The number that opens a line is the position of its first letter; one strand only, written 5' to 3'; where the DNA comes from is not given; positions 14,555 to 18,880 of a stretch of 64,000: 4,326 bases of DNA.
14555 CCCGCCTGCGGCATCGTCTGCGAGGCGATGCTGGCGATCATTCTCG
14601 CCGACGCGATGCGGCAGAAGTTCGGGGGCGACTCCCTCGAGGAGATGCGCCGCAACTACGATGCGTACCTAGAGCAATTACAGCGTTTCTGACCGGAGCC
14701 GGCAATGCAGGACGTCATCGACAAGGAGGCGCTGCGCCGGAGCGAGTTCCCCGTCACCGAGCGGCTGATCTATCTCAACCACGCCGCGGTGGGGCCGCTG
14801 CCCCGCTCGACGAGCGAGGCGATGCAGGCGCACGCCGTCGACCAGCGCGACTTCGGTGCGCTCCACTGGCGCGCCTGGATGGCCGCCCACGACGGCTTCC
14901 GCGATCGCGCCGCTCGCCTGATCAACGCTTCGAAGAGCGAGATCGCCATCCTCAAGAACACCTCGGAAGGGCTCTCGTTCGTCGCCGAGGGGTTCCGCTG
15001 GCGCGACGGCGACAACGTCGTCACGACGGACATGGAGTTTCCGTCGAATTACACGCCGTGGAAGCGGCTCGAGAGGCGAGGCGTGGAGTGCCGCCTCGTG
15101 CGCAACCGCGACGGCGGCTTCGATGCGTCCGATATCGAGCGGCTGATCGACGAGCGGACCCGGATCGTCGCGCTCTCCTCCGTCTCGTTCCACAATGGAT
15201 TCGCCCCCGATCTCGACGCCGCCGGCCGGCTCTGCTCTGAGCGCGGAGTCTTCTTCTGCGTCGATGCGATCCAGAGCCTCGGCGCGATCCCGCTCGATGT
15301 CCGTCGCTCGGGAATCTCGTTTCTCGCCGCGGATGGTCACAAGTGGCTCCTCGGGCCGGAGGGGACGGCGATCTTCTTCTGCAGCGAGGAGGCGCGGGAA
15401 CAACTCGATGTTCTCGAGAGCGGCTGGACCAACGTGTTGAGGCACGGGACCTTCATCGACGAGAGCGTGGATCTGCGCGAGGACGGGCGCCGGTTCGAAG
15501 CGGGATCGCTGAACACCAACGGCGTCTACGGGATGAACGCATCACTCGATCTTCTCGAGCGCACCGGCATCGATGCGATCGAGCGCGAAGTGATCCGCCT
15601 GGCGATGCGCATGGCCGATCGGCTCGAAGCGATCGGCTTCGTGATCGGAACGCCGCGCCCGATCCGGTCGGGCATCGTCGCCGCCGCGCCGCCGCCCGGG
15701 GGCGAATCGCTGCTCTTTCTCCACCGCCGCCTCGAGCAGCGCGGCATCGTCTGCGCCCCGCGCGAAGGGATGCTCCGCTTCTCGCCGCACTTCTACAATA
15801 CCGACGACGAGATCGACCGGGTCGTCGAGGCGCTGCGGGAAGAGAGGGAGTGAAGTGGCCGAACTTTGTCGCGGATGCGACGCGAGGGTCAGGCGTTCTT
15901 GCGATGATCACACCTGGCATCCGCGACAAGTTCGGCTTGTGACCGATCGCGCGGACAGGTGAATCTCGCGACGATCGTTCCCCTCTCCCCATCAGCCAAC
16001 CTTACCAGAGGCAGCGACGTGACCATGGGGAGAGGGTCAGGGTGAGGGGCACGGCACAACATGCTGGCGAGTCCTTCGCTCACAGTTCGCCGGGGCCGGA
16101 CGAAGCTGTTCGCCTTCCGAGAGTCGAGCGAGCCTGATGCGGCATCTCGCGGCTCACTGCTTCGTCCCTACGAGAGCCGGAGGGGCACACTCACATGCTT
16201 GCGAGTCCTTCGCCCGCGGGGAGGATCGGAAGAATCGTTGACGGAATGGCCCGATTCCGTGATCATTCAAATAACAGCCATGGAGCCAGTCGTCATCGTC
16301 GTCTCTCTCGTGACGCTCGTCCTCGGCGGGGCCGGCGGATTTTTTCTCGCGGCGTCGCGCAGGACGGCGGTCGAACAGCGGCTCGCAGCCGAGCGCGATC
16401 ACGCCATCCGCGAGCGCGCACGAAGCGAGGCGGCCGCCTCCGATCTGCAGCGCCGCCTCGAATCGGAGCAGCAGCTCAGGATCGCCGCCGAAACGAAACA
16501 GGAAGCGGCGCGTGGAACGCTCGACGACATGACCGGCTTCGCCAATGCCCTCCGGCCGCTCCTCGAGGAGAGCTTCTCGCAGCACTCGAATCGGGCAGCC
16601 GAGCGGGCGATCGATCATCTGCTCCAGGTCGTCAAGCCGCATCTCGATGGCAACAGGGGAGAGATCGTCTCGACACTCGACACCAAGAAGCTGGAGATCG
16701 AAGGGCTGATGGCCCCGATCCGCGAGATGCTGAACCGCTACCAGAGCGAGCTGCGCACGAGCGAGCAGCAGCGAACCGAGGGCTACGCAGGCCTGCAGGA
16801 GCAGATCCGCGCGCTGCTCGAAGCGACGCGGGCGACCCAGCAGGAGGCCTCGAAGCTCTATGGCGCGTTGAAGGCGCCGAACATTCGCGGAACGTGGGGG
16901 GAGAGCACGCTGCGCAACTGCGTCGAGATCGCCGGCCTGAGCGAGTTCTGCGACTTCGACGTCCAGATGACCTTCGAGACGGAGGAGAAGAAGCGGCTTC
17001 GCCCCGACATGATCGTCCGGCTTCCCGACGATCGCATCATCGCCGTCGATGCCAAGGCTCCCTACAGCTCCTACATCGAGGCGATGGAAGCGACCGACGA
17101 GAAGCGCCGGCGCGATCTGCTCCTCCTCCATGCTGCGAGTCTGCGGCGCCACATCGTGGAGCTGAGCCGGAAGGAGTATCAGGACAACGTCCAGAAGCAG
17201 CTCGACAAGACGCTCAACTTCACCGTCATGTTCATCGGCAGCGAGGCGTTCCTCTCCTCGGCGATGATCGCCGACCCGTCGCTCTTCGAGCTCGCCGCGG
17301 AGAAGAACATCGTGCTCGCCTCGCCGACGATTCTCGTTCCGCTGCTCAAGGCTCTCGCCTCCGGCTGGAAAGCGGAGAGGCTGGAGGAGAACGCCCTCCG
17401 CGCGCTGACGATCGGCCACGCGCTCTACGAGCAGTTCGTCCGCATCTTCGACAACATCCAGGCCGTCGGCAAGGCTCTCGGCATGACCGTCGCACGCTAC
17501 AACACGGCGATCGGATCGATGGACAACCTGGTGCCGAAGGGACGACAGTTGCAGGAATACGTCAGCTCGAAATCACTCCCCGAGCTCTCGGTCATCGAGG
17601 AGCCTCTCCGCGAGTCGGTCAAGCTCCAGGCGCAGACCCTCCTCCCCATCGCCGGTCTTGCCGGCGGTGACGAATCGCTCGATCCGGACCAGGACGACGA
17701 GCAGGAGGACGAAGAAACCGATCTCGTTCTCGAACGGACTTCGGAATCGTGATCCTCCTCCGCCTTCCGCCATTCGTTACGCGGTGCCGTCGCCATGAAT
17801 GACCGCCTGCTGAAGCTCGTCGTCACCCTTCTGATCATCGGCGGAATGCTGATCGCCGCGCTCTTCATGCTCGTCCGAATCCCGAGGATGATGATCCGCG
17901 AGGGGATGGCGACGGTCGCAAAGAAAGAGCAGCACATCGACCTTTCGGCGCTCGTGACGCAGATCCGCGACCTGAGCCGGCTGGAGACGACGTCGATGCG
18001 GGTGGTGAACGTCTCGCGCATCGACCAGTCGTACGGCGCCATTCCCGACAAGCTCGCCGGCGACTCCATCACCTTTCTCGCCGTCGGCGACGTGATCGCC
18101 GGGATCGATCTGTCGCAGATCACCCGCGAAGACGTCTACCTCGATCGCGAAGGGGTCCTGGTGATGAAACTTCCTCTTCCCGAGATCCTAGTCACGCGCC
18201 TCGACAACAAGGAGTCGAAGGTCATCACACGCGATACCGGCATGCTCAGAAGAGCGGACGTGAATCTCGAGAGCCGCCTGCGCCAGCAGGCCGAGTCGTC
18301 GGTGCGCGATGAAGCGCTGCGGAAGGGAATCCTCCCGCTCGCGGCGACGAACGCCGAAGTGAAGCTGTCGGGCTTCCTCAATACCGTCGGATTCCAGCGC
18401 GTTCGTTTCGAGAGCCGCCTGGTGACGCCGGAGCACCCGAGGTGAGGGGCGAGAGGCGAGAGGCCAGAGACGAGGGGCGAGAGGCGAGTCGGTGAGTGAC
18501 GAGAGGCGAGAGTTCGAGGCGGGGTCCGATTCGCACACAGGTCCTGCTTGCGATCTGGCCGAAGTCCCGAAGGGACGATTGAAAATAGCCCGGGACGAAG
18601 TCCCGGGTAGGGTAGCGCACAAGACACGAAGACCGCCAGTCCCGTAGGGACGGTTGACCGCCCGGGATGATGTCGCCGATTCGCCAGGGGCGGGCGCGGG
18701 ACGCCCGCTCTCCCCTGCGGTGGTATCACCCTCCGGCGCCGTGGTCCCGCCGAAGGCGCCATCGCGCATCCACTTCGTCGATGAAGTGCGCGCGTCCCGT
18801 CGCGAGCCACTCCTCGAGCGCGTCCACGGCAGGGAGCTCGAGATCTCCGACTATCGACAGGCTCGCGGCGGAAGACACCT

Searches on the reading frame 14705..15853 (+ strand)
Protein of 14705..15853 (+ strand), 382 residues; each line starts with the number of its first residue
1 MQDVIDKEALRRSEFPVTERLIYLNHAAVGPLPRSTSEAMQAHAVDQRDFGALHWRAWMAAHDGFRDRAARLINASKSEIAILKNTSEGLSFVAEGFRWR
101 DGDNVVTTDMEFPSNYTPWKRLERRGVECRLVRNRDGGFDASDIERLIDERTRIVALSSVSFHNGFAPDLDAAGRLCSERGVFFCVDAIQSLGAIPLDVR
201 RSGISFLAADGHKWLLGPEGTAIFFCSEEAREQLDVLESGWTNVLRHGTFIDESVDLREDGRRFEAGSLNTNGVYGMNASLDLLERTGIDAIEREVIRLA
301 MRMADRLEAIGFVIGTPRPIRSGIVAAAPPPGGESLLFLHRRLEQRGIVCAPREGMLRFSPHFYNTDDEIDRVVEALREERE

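Call 39: search_protein_families(library=pfam, proteins=[window:14705-15853:+], max_evalue=0.001)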
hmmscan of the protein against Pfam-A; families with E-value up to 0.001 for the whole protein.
window:14705-15853:+ (382 aa): 3 families
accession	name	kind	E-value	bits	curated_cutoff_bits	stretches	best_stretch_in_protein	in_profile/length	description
PF00266.25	Aminotran_5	-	1.3e-53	182.8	21.5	1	22-373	1-371/371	Aminotransferase class-V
PF01041.23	DegT_DnrJ_EryC1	-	3.1e-05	23.8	19.8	1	83-198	45-156/360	DegT/DnrJ/EryC1/StrS aminotransferase family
PF00155.27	Aminotran_1_2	-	0.00056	19.6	19.7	0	47-189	29-187/361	Aminotransferase class I and II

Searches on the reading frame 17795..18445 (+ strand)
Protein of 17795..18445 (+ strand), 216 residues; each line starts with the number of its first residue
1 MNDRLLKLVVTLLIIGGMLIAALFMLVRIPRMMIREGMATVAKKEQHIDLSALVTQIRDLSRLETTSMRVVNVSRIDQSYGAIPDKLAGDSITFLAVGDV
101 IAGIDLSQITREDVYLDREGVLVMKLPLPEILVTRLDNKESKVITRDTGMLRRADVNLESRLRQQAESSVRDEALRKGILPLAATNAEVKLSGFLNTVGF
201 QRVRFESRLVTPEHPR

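Call 23: find_encoding_contigs(protein=window:17795-18445:+, flank=10000, max_places=6)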
Protein window:17795-18445:+ (216 aa): 1 contig read that carries it; 1 place shown.
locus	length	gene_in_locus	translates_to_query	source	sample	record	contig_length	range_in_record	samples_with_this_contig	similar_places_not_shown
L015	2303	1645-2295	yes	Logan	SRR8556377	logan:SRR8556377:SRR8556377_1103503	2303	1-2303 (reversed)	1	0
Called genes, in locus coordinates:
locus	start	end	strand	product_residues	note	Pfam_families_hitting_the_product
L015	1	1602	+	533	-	?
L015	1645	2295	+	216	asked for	PF14014:DUF4230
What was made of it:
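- Tried and rejected: The one exception was a 2.3-kb Logan fragment (call 23).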

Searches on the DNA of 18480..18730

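Call 66: search_rna_families(source=window, start=18480, end=18730, threshold=evalue, max_evalue=10, show_alignments=3)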
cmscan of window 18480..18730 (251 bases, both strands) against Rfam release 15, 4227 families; matches with E-value up to 10: 6.
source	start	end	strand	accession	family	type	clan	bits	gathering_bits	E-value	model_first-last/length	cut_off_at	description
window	18563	18607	-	RF01687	Acido-Lenti-1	Gene; sRNA;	-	50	37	1e-10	1-46/46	no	Acido-Lenti-1 RNA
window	18582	18652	-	RF02784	SorX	Gene; sRNA;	-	14.5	46.6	0.49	1-73/73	no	Singlet oxygen resistance RNA X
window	18548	18623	+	RF02987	GA-cis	Gene; sRNA;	-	13.9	34.7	2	1-88/88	no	GA-cis RNA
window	18663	18681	+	RF01274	sR45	Gene; snRNA; snoRNA; CD-box;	-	13.2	40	2.3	1-55/55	no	Small nucleolar RNA sR45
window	18638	18689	-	RF01687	Acido-Lenti-1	Gene; sRNA;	-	12.5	37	1.6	1-46/46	no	Acido-Lenti-1 RNA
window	18491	18578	+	RF02267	Vax2os1_2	Gene; lncRNA;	-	7.4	55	0.27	376-466/466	no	Vax2os1 conserved region 2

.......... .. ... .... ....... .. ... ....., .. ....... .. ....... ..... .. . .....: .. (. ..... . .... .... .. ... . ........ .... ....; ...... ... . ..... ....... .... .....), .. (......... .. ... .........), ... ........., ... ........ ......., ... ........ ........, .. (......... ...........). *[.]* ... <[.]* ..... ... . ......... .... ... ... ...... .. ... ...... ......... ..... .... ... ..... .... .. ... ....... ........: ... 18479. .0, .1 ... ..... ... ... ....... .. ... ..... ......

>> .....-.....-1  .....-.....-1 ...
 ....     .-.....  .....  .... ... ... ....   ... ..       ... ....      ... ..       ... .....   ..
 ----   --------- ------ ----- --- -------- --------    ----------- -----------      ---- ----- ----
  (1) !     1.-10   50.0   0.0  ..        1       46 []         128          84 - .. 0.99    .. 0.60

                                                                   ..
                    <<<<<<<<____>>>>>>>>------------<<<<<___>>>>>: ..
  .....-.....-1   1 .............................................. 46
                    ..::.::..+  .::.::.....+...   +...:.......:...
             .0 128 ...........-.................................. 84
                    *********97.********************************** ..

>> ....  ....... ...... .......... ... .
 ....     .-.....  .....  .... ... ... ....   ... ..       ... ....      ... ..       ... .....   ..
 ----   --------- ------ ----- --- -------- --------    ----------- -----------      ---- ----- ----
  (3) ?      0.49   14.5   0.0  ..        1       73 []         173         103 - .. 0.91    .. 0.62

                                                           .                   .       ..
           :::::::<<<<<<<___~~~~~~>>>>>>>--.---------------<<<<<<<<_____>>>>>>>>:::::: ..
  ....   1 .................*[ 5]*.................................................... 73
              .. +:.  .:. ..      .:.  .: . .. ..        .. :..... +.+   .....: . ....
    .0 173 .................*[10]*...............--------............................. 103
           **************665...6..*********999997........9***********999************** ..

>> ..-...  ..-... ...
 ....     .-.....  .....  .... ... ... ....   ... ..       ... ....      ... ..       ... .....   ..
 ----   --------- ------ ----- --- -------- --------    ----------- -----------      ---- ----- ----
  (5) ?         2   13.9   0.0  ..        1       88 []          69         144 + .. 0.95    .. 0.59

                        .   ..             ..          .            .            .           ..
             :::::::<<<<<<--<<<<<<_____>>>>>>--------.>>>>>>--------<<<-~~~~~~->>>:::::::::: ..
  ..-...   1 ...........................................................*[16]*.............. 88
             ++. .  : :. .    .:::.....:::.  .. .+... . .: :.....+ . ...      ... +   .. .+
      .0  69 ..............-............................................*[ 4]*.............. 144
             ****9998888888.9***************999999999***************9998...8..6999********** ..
